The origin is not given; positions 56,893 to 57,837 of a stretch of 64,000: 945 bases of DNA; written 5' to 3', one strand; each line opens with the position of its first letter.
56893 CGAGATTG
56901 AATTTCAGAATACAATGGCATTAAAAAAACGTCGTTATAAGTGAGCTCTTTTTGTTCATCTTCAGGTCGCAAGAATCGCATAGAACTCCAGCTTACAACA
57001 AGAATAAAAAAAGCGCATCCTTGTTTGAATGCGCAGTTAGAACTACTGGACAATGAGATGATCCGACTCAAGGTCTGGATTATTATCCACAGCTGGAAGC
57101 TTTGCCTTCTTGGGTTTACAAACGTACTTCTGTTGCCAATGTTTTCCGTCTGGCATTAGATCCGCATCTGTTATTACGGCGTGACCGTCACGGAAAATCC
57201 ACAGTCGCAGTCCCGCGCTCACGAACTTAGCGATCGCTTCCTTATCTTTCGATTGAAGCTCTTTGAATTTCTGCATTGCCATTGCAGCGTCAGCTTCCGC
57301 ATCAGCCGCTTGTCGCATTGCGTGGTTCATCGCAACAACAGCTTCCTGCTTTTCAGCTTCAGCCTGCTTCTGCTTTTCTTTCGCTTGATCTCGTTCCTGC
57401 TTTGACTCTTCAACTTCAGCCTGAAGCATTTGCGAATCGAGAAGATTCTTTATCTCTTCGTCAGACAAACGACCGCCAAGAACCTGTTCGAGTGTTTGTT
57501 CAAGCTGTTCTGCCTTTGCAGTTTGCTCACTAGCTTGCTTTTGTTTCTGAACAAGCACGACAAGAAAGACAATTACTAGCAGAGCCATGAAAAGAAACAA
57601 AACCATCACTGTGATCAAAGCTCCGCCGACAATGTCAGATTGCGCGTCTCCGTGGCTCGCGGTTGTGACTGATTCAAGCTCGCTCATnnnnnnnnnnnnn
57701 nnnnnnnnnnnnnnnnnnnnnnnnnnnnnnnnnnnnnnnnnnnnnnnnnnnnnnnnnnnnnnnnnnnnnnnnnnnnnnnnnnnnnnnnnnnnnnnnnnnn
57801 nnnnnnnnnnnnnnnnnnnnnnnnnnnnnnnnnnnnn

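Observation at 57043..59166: GC-elevated MotA/ExbB-like channel protein with a TM + coiled-coil partner, next to an RRM protein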

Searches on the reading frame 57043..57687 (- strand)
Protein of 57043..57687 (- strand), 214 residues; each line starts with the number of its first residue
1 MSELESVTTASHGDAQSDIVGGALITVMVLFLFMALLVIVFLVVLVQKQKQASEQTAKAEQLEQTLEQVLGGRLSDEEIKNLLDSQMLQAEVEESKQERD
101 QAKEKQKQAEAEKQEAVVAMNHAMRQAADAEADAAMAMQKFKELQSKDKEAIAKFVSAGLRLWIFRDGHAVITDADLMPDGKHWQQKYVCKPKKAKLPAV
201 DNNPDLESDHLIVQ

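Call 3: search_protein_families(library=pfam, proteins=[window:57043-57687:-], max_evalue=1)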
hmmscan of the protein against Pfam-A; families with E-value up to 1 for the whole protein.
window:57043-57687:- (214 aa): 26 families (the best 25 are shown)
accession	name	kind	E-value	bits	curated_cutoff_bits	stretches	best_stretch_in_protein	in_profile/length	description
PF19745.5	FUT8_N_cat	-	7.1e-06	25.5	27.6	1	26-132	10-115/499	Alpha-(1,6)-fucosyltransferase N- and catalytic domains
PF02932.22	Neur_chan_memb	-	0.00073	20.3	28.1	1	26-144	63-179/233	Neurotransmitter-gated ion-channel transmembrane region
PF01741.23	MscL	-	0.002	18.9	27.4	1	12-67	62-116/123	Large-conductance mechanosensitive channel, MscL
PF22251.1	PFF1_TM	-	0.0037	17.3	32.3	1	19-137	94-214/300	Vacuolar membrane protease, transmembrane domain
PF13965.12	SID-1_RNA_chan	-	0.0037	16.3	28.7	1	24-140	120-211/594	dsRNA-gated channel SID-1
PF04636.18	PA26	-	0.0067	15.9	29.4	1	26-156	155-282/445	PA26 p53-induced protein (sestrin)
PF13425.11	O-antigen_lig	-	0.023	14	31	1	22-125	214-316/462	O-antigen ligase like membrane protein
PF09801.14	SYS1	-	0.045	14.4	22.3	1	25-53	60-88/144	Integral membrane protein S linking to the trans Golgi network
PF19189.6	Mtf2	-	0.047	13.8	27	1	73-151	18-104/195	Mtf2 family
PF02487.23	CLN3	-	0.058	12.9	31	1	27-112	147-216/395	CLN3 protein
PF16965.11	CSG2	-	0.081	12.3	28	1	10-118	38-129/394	Ceramide synthase regulator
PF25184.1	YxzE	-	0.086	14.3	40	1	27-58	3-34/65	YxzE-like putative bacteriocin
PF17069.10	RSRP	-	0.099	12.7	27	1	91-166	195-272/299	Arginine/Serine-Rich protein 1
PF14575.11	EphA2_TM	-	0.1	13.7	28.9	1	25-65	3-42/74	Ephrin type-A receptor 2 transmembrane domain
PF01496.24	V_ATPase_I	-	0.1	10.9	30.7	1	28-115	619-696/815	V-type ATPase 116kDa subunit family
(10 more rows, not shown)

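Call 4: search_protein_families(library=padloc, proteins=[window:57043-57687:-], max_evalue=1)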
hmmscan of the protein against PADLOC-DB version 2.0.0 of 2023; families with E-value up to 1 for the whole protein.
window:57043-57687:- (214 aa): 10 families
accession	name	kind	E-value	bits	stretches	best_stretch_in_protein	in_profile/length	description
PDLC00549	JetC2|JetC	-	0.00032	16.6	1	42-156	926-1039/1404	DUF3584 domain; MukB-like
PDLC03976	PD-Lambda-1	-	0.00033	17.7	1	31-150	7-113/491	-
PDLC00583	JetC3|JetC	-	0.0022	13.8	1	46-162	310-424/1471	DUF3584 domain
PDLC00553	JetC2|JetC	-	0.0024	13.8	1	47-156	882-990/1361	DUF3584 domain; MukB-like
PDLC01843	CARF2--CARF_HEPN_CSX20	-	0.0082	13.1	1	56-149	359-423/498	-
PDLC02668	DndD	-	0.019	12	1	47-158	392-506/659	DndD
PDLC00581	JetC3|JetC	-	0.022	10.5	1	49-158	813-923/1473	DUF3584 domain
PDLC03863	LmuB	-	0.027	11.2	1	48-154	197-301/610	-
PDLC03873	LmuC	-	0.049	11.8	1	70-113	112-149/180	-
PDLC00609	ZorB1|ZorB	-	0.6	7.6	1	29-93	28-92/232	MotB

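Call 5: search_protein_families(library=ncbifam, proteins=[window:57043-57687:-], max_evalue=1)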
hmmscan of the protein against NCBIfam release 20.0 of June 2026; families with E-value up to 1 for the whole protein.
window:57043-57687:- (214 aa): 26 families (the best 25 are shown)
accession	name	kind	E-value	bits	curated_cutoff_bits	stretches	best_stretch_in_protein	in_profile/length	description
NF038389.1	ArsS_fam_HK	equivalog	4.7e-05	23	250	1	25-146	5-127/403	ArsS family sensor histidine kinase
NF038305.1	HpsJ_fam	subfamily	0.0014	18.6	60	1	26-154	83-210/234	HpsJ family protein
TIGR00860.1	LIC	subfamily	0.002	16.9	280.2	1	25-130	310-412/462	cation transporter family protein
NF033885.1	conj_TraP_IncI1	equivalog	0.0028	17.4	135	1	23-140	12-132/217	conjugal transfer protein TraP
NF041422.1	VirB10_subf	subfamily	0.0042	16.7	400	1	32-146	57-170/404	VirB10/TraB/TrbI family type IV secretion system protein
TIGR01938.1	nqrC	equivalog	0.0064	16.1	144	1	20-160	4-146/251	NADH:ubiquinone reductase (Na(+)-transporting) subunit C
NF050013.1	HpsJ_like_A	equivalog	0.0074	15.9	140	1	24-117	81-173/217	HpsJ-like protein, cyanoexosortase A-associated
NF010557.0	PRK13952.1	equivalog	0.011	15.9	159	1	20-63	84-126/142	large conductance mechanosensitive channel protein MscL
TIGR04313.1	aro_clust_Mycop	subfamily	0.014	15.1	40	1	30-115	8-90/296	aromatic motif membrane protein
NF042931.1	SAG1386_EF1546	equivalog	0.017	15.2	80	1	16-116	22-112/158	SAG1386/EF1546 family surface-associated protein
NF010558.0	PRK13953.1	equivalog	0.019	15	197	1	15-70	63-116/128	large conductance mechanosensitive channel protein MscL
NF008745.0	PRK11778.1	equivalog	0.019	14.1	259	1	28-118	13-102/345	protease SohB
NF058576.1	EntV_fam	equivalog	0.023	14.7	130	1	24-148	3-126/162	EntV family bacteriocin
TIGR04561.1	membra_charge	hypoth_equivalog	0.046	13.9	30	1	24-85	14-77/82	TIGR04561 family membrane protein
NF009344.0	PRK12705.1-1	equivalog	0.051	12.2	831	1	49-136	179-263/572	hypothetical protein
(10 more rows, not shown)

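Call 11: find_homologous_proteins(query=window:57043-57687:-)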
Query window:57043-57687:- (214 aa): 4 proteins with E <= 0.001 among 616 candidates.
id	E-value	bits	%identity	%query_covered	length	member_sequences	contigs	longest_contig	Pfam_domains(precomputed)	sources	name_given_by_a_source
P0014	1.6e-127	441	100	100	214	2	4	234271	PF19745.6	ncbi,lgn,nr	ncbi:hypothetical protein HYV69_03240 [Candidatus Uhrbacteria bacterium]|nr:hypothetical protein [Ca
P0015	6.6e-57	210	51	96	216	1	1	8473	-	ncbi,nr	ncbi:hypothetical protein HY771_02925 [Candidatus Uhrbacteria bacterium]|nr:hypothetical protein [Ca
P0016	2.5e-51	192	49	95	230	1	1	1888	-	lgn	-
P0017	1.1e-50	190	49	97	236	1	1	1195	-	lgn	-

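Call 18: search_solved_structures(query=A2, max_evalue=10)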
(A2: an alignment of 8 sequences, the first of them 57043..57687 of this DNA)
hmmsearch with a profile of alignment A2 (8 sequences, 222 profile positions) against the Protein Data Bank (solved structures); distinct sequences matched with E-value up to 10: 18.
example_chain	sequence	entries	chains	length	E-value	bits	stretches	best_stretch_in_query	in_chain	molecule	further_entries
9cfs_A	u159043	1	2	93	0.06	16.2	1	79-157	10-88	Long regulatory protein rop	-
6dg5_A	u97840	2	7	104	0.15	14.9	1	74-126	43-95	Neoleukin-2/15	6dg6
2k48_A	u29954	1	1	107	0.22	14.3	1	89-156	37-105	Nucleoprotein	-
3hfh_A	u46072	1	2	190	0.85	12.4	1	66-143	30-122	Transcription elongation regulator 1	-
6y07_A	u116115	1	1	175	1.1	12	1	79-126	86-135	sohair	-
6f6p_A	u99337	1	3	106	1.3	11.7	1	90-155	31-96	Rab-3A-interacting protein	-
6f6p_C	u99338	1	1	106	1.3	11.7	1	90-155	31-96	Rab-3A-interacting protein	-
6hix_BS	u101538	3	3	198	1.6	11.5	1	82-138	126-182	ml85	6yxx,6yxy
29vf_O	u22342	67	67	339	1.8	11.3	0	79-143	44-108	TATA-box-binding protein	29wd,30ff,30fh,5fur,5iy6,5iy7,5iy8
4li0_C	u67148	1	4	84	2.8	10.7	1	89-155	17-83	Guanine nucleotide exchange factor for Rab-3A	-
4jr9_A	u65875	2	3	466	3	10.6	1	12-47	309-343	Nitrite extrusion protein 1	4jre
4u4t_A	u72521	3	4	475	3.1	10.6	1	12-47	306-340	Nitrate/nitrite transporter NarK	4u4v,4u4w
9if7_LA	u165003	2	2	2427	4.7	10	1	156-189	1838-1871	Prp8 protein homologue, putative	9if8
5j73_A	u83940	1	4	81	6.1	9.6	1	96-127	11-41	protein design 2L4HC2_9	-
7saf_A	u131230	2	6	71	7.6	9.3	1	63-118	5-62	General control transcription factor GCN4/M protein chimera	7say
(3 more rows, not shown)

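Call 36: search_protein_families(library=pfam, alignment_id=A4, max_evalue=10)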
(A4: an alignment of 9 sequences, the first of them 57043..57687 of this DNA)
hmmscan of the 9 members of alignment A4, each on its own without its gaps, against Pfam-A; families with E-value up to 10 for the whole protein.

A. member 1, window:57043-57687:- (214 aa): 36 families (the best 25 are shown)
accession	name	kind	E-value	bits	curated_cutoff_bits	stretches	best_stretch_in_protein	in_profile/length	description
PF19745.5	FUT8_N_cat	-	7.1e-06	25.5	27.6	1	26-132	10-115/499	Alpha-(1,6)-fucosyltransferase N- and catalytic domains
PF02932.22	Neur_chan_memb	-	0.00073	20.3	28.1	1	26-144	63-179/233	Neurotransmitter-gated ion-channel transmembrane region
PF01741.23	MscL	-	0.002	18.9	27.4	1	12-67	62-116/123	Large-conductance mechanosensitive channel, MscL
PF22251.1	PFF1_TM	-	0.0037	17.3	32.3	1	19-137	94-214/300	Vacuolar membrane protease, transmembrane domain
PF13965.12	SID-1_RNA_chan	-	0.0037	16.3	28.7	1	24-140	120-211/594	dsRNA-gated channel SID-1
PF04636.18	PA26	-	0.0067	15.9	29.4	1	26-156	155-282/445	PA26 p53-induced protein (sestrin)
PF13425.11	O-antigen_lig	-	0.023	14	31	1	22-125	214-316/462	O-antigen ligase like membrane protein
PF09801.14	SYS1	-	0.045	14.4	22.3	1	25-53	60-88/144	Integral membrane protein S linking to the trans Golgi network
PF19189.6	Mtf2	-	0.047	13.8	27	1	73-151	18-104/195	Mtf2 family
PF02487.23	CLN3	-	0.058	12.9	31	1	27-112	147-216/395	CLN3 protein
PF16965.11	CSG2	-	0.081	12.3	28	1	10-118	38-129/394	Ceramide synthase regulator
PF25184.1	YxzE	-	0.086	14.3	40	1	27-58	3-34/65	YxzE-like putative bacteriocin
PF17069.10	RSRP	-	0.099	12.7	27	1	91-166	195-272/299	Arginine/Serine-Rich protein 1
PF14575.11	EphA2_TM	-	0.1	13.7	28.9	1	25-65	3-42/74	Ephrin type-A receptor 2 transmembrane domain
PF01496.24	V_ATPase_I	-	0.1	10.9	30.7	1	28-115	619-696/815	V-type ATPase 116kDa subunit family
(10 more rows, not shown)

B. families by the number of members that match (of 9 scanned): 125 families (the first 25 are shown)
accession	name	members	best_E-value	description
PF19745.5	FUT8_N_cat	6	7.1e-06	Alpha-(1,6)-fucosyltransferase N- and catalytic domains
PF02932.22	Neur_chan_memb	5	0.00073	Neurotransmitter-gated ion-channel transmembrane region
PF22251.1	PFF1_TM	3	0.0037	Vacuolar membrane protease, transmembrane domain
PF13965.12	SID-1_RNA_chan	3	0.0037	dsRNA-gated channel SID-1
PF04636.18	PA26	3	0.0067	PA26 p53-induced protein (sestrin)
PF06143.16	Baculo_11_kDa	3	0.037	Baculovirus 11 kDa family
PF05434.16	Tmemb_9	3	0.058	TMEM9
PF17846.6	XRN_M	3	0.21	Xrn1 helical domain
PF02862.22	DDHD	3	2.2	DDHD domain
PF15145.11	DUF4577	2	9.2e-05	Domain of unknown function (DUF4577)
PF01741.23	MscL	2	0.002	Large-conductance mechanosensitive channel, MscL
PF07219.19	HemY_N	2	0.004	HemY protein N-terminus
PF24151.2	ArlX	2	0.0092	ArlX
PF24871.1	Piezo_TM1-24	2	0.017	Piezo TM1-24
PF19353.4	DUF5930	2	0.017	Family of unknown function (DUF5930)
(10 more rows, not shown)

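Call 38: find_homologous_proteins(query=A4, max_evalue=0.01)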
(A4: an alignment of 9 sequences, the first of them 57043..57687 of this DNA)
Query A4 (9 sequences) (214 aa, profile of the alignment): 8 proteins with E <= 0.01 among 8000 candidates.
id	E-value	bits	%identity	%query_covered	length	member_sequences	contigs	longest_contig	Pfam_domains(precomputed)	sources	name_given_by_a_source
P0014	6.5e-88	312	100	100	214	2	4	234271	PF19745.6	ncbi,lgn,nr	ncbi:hypothetical protein HYV69_03240 [Candidatus Uhrbacteria bacterium]|nr:hypothetical protein [Ca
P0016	1.5e-86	308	49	95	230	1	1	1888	-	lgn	-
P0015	6.2e-85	302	51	96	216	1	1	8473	-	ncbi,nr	ncbi:hypothetical protein HY771_02925 [Candidatus Uhrbacteria bacterium]|nr:hypothetical protein [Ca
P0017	1.2e-81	292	49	97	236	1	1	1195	-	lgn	-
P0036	3.6e-59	218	28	67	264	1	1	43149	-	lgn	-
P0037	1.6e-45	174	28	62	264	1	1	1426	-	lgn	-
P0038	7.4e-35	139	29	47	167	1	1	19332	-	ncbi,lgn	ncbi:MAG: hypothetical protein ABH846_02255 [Patescibacteria group bacterium]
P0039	3.5e-31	127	44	22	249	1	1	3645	-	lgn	-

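Call 51: predict_structure(alignment_id=A5)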
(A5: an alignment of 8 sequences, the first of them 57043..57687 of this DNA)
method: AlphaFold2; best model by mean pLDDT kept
length: 214 residues; sequences in the alignment: 8
mean_pLDDT: 66.7   pTM: 0.26
mean pLDDT of the five models: 66.7, 63.6, 60.4, 59.0, 55.8
residues with pLDDT >= 90: 31; 70-90: 56; 50-70: 83; < 50: 44
segments of 3 or more residues with pLDDT < 50: 1-16, 194-203, 206-214
pLDDT, mean of each block of 10 residues (from residue 1): 40 50 77 86 78 58 53 58 71 84 92 93 91 85 65 55 65 60 54 50 46 34
secondary structure, 60 per line:
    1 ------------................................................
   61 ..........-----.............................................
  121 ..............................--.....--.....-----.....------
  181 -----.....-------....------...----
elements in order: H13-70 H76-150 E153-157 E160-164 E170-174 E186-190 H198-201

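Call 55: fold_search(model_id=the predicted structure, library=pdb)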
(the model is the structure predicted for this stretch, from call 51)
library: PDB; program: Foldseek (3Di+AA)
matches with E <= 10: 450; with E <= 0.001: 0
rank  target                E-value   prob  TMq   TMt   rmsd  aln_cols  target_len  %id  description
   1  4uzr_A                4.2e-01  0.97  0.16  0.24   1.7        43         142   16  Crystal Structure of Pyrococcus horikoshii Ph1500 (released 2015-10-07)
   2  2yms_C                9.0e-01  0.85  0.12  0.35   0.8        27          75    7  Structure and assembly of a b-propeller with nine blades and a new conserved repetitive sequence motif (released 2013-10-30)
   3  4g7n_B                1.0e+00  0.35  0.14  0.14   3.7        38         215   16  The Structure of the Plk4 Cryptic Polo Box Reveals Two Tandem Polo Boxes Required for Centriole Duplication (released 2012-10-10)
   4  4g7n_A                1.0e+00  0.35  0.14  0.14   3.7        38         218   16  The Structure of the Plk4 Cryptic Polo Box Reveals Two Tandem Polo Boxes Required for Centriole Duplication (released 2012-10-10)
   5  4jpd                  1.1e+00  0.30  0.14  0.24   6.7        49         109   18  The structure of CyaY from Burkholderia cenocepacia (released 2013-03-27)
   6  3q7m                  1.2e+00  0.57  0.13  0.08   3.0        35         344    8  The crystal structure of BamB from the BAM complex in spacegroup I222 (released 2011-02-09)
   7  4le7_A                1.2e+00  0.69  0.15  0.13   2.0        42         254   14  The Crystal Structure of Pyocin L1 at 2.09 Angstroms (released 2014-02-19)
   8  4led_B                1.2e+00  0.66  0.14  0.12   1.8        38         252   16  The Crystal Structure of Pyocin L1 bound to D-rhamnose at 2.37 Angstroms (released 2014-02-19)
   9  2yms_D                1.4e+00  0.72  0.14  0.39   2.5        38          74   13  Structure and assembly of a b-propeller with nine blades and a new conserved repetitive sequence motif (released 2013-10-30)
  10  10gh_A                1.4e+00  0.72  0.16  0.04   1.5        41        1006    7  Cryo-EM structure of Receptor Tyrosine Kinase ROS1 in complex with Fab-RX5 (released 2026-02-25)
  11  9xrl_k                1.5e+00  0.63  0.17  0.08   2.8        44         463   11  Structure of mouse cytoplasmic lattice (CPL) repeating unit (released 2026-03-18)
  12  4le7_B                1.5e+00  0.60  0.15  0.12   1.9        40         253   15  The Crystal Structure of Pyocin L1 at 2.09 Angstroms (released 2014-02-19)
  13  9w2m_J                1.7e+00  0.57  0.17  0.08   2.8        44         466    9  Cryo-EM structure of the Cytoplasmic lattice(CPL) from mouse oocyte (released 2026-02-25)
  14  4nk7                  1.7e+00  0.23  0.14  0.14   3.8        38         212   16  Crystal Structure of the D. melanogaster Plk4 cryptic polo box (CPB) (released 2014-08-27)
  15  2m3x_MODEL_1_A        1.8e+00  0.66  0.17  0.24   1.8        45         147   16  Solution structure of Ph1500: a homohexameric protein centered on a 12-bladed beta-propeller (released 2014-01-29)
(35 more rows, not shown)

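Call 73: find_encoding_contigs(protein=window:57043-57687:-, flank=10000, max_places=1)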
Protein window:57043-57687:- (214 aa): 4 contigs read that carry it; 1 place shown.
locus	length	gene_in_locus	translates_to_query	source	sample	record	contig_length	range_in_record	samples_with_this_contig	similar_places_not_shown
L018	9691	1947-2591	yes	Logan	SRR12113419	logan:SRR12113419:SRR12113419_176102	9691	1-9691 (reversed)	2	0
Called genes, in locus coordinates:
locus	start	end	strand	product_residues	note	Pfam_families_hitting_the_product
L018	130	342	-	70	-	-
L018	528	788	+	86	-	PF00076:RRM_1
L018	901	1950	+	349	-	-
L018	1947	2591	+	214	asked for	PF19745:FUT8_N_cat (weak)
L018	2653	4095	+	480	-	PF00478:IMPDH, PF00571:CBS (weak)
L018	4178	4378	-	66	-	-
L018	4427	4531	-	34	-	-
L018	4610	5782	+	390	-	PF07690:MFS_1, PF03209:PUCC (faint), PF07690:MFS_1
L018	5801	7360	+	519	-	PF01569:PAP2, PF14067:LssY_C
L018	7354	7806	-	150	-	PF10116:Host_attach, PF18856:baeRF_family12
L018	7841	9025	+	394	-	PF17785:PUA_3, PF10672:Methyltrans_SAM, PF03602:Cons_hypoth95 (weak), PF05175:MTS (weak)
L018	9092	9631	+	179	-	PF00265:TK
